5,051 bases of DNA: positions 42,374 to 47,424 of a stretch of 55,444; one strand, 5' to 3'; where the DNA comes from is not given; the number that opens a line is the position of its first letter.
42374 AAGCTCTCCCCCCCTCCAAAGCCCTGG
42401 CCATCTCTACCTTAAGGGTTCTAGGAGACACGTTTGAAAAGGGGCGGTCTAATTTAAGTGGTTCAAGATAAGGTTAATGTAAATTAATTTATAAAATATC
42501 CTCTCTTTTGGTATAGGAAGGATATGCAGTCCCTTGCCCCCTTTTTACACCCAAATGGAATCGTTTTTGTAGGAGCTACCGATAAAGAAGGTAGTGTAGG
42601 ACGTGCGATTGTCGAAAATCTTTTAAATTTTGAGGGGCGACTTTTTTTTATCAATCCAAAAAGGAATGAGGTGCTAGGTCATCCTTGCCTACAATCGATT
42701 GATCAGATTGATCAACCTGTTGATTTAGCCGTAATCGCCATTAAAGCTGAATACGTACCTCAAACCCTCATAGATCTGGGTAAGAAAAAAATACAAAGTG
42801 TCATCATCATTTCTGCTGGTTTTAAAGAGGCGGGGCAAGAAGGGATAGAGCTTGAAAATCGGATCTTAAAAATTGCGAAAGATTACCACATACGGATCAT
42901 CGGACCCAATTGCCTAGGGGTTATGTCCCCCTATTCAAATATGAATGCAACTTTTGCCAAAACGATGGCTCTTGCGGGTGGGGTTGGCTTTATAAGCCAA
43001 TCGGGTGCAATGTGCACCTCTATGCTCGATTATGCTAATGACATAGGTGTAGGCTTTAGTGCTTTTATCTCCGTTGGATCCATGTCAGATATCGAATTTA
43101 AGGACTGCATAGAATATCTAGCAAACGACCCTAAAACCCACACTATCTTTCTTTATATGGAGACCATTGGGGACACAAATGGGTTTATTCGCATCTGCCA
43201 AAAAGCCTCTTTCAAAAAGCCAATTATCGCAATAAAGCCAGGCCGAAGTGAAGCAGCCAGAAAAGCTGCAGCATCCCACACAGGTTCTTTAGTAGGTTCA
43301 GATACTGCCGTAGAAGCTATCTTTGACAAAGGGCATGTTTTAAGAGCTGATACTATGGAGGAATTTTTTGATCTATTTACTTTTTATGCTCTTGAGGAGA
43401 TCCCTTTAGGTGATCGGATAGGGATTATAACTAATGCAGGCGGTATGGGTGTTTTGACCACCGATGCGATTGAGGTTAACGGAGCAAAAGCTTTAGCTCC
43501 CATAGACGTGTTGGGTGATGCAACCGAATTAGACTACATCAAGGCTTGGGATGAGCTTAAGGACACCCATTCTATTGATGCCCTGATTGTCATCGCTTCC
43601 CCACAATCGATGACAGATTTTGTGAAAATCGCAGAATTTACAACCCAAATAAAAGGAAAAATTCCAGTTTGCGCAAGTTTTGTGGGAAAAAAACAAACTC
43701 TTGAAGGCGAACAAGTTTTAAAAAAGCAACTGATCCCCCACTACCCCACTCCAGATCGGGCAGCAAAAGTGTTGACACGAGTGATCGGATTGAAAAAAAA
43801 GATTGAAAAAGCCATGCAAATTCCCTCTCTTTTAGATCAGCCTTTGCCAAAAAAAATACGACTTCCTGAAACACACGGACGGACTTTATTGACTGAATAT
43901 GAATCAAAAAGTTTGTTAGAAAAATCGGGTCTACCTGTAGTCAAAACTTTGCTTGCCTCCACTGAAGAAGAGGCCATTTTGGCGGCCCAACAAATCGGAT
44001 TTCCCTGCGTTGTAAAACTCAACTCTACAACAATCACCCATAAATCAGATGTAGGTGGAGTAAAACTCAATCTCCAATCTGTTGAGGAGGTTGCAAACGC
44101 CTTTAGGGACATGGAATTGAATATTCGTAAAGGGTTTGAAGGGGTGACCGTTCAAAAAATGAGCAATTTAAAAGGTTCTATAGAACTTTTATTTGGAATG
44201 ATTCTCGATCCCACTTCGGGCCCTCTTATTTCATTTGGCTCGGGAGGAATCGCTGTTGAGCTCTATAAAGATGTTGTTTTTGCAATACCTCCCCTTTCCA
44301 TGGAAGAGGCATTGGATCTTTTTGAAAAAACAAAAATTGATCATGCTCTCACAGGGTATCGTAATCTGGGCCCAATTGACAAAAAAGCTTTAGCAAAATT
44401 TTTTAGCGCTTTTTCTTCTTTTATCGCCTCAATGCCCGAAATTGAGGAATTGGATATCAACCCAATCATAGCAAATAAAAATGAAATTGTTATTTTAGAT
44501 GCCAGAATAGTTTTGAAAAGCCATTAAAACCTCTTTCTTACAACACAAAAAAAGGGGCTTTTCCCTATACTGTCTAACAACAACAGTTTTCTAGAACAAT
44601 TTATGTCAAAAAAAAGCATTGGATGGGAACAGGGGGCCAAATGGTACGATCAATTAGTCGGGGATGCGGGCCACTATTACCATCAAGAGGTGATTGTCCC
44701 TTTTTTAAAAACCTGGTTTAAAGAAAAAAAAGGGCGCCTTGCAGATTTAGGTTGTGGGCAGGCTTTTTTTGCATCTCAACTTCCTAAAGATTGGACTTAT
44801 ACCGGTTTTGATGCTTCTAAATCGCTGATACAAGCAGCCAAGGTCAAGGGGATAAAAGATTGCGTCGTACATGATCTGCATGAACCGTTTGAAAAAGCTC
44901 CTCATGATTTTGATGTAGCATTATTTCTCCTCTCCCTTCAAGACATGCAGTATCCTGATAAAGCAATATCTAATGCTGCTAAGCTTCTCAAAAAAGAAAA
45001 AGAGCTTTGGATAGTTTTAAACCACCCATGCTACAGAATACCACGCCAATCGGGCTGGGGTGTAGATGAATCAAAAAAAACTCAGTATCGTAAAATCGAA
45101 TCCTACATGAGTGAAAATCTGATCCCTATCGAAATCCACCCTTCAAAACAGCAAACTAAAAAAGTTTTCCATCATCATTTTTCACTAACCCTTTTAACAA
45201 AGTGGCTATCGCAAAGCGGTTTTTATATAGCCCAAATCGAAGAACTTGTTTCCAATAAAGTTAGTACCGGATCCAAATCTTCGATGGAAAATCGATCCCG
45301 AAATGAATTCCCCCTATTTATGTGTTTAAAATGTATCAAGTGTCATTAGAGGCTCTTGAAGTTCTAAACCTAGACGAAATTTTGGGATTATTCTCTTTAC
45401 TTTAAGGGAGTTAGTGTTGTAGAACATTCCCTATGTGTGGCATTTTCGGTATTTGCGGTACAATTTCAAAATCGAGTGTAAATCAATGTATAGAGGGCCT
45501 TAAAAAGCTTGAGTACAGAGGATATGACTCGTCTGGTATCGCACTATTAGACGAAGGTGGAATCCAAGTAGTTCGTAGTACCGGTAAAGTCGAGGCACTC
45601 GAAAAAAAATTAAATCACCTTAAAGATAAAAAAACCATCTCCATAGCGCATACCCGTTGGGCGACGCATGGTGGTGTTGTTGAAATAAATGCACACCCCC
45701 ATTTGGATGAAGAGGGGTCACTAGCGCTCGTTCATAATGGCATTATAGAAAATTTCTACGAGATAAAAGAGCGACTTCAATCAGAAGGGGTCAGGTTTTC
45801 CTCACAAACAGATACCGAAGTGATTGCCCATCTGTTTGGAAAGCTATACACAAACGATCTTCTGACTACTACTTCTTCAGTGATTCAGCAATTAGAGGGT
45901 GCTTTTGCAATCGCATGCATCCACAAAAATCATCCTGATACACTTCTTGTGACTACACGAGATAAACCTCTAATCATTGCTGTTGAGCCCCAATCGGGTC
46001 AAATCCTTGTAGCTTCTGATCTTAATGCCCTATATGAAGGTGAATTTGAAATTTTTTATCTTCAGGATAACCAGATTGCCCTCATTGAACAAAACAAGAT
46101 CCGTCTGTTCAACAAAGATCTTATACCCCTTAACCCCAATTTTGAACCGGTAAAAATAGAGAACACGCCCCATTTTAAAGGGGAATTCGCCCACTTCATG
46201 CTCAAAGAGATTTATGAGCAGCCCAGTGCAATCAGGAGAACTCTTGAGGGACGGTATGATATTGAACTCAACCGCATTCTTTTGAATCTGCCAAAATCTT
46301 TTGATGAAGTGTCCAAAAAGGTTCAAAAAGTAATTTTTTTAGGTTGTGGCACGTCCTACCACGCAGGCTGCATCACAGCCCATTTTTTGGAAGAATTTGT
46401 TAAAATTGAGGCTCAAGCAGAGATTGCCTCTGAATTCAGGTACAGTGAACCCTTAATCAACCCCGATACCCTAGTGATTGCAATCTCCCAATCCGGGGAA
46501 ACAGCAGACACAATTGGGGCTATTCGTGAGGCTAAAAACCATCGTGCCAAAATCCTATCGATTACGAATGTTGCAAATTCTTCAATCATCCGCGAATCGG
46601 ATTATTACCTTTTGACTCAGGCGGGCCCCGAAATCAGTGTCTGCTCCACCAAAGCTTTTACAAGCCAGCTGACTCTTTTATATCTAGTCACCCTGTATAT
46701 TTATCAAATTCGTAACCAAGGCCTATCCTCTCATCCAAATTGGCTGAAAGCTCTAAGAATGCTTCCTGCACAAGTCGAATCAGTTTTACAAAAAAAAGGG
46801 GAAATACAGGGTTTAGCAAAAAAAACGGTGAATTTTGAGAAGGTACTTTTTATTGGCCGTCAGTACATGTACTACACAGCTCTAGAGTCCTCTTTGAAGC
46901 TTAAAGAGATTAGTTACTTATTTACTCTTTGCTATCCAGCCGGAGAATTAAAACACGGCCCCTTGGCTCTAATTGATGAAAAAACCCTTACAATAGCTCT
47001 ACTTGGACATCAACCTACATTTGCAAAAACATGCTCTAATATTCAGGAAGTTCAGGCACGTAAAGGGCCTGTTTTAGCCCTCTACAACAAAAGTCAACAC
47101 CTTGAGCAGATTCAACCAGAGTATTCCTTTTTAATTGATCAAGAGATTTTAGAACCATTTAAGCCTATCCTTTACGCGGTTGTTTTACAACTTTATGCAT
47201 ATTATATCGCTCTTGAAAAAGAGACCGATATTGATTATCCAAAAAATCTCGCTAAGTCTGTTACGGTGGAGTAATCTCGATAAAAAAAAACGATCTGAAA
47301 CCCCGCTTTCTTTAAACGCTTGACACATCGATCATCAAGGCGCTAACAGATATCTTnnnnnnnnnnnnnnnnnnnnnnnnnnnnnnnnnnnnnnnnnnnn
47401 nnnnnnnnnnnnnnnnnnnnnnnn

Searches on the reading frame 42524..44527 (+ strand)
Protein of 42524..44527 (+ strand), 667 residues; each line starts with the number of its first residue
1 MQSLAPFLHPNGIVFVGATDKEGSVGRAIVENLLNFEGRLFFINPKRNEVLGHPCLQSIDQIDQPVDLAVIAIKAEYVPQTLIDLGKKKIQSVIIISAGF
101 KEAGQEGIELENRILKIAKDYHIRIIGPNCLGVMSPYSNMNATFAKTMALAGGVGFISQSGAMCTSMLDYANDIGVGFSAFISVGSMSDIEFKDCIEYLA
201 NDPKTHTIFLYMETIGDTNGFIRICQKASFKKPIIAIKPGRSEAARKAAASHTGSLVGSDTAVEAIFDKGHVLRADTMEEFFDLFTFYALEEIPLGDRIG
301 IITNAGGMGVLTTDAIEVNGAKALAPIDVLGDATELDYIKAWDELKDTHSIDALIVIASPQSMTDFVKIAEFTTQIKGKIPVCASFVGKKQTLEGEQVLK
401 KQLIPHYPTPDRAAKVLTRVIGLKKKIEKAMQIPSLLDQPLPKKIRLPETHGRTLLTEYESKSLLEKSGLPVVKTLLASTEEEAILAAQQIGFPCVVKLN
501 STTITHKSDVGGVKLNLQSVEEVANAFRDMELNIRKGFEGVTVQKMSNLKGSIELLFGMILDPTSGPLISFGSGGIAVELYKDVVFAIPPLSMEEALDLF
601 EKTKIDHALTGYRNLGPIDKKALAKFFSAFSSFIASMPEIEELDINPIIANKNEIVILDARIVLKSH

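Call 71: search_protein_families(library=pfam, proteins=[window:42524-44527:+], max_evalue=0.0001)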
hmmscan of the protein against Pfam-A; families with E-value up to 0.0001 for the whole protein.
window:42524-44527:+ (667 aa): 5 families
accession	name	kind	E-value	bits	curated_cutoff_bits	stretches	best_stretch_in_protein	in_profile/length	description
PF13549.11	ATP-grasp_5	-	1.1e-70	237.9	27.6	1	451-664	5-221/221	ATP-grasp domain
PF13607.11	Succ_CoA_lig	-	8.5e-52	175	27.4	1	151-286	1-136/138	Succinyl-CoA ligase like flavodoxin domain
PF13380.12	CoA_binding_2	-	8.5e-23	81.4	22.8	1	13-135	3-115/116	CoA binding domain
PF02629.25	CoA_binding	-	8.5e-07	30.1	22.3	1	13-99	6-97/97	CoA binding domain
PF08442.15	ATP-grasp_2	-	2.2e-06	27.9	29.5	1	456-601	2-152/202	ATP-grasp domain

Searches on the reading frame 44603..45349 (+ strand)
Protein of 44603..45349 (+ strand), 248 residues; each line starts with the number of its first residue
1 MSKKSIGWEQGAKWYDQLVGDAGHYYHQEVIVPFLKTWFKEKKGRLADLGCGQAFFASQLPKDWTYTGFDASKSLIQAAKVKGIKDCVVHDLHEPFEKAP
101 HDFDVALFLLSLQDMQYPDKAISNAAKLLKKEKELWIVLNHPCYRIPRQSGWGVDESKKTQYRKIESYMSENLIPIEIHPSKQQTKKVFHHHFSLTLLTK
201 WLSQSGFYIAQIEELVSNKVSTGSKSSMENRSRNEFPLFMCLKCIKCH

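Call 71: search_protein_families(library=pfam, proteins=[window:44603-45349:+], max_evalue=0.0001)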
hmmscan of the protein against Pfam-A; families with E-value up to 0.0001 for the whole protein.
window:44603-45349:+ (248 aa): 5 families
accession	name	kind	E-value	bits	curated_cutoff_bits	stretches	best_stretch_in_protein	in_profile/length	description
PF08241.18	Methyltransf_11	-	1.6e-09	38.7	21.2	1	48-135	2-93/95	Methyltransferase domain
PF13489.12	Methyltransf_23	-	1.7e-08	34.8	27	1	35-210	13-162/164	Methyltransferase domain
PF08242.18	Methyltransf_12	-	2.6e-08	34.9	30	1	48-131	2-94/98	Methyltransferase domain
PF13847.12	Methyltransf_31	-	3.1e-08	33.9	27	1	41-137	2-109/145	Methyltransferase domain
PF13649.12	Methyltransf_25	-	1.1e-06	29.6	27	1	48-131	3-95/97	Methyltransferase domain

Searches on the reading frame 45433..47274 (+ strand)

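Call 71: search_protein_families(library=pfam, proteins=[window:45433-47274:+], max_evalue=0.0001)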
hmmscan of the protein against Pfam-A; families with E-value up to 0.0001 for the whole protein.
window:45433-47274:+ (613 aa): 3 families
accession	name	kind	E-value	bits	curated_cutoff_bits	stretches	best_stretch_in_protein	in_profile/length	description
PF01380.27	SIS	-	2.2e-46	157.3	25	2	297-420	5-129/131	SIS domain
PF13522.11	GATase_6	-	1.4e-22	80.5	27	1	66-195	9-129/130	Glutamine amidotransferase domain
PF13537.11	GATase_7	-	1.9e-18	67.1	25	1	84-201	10-122/123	Glutamine amidotransferase domain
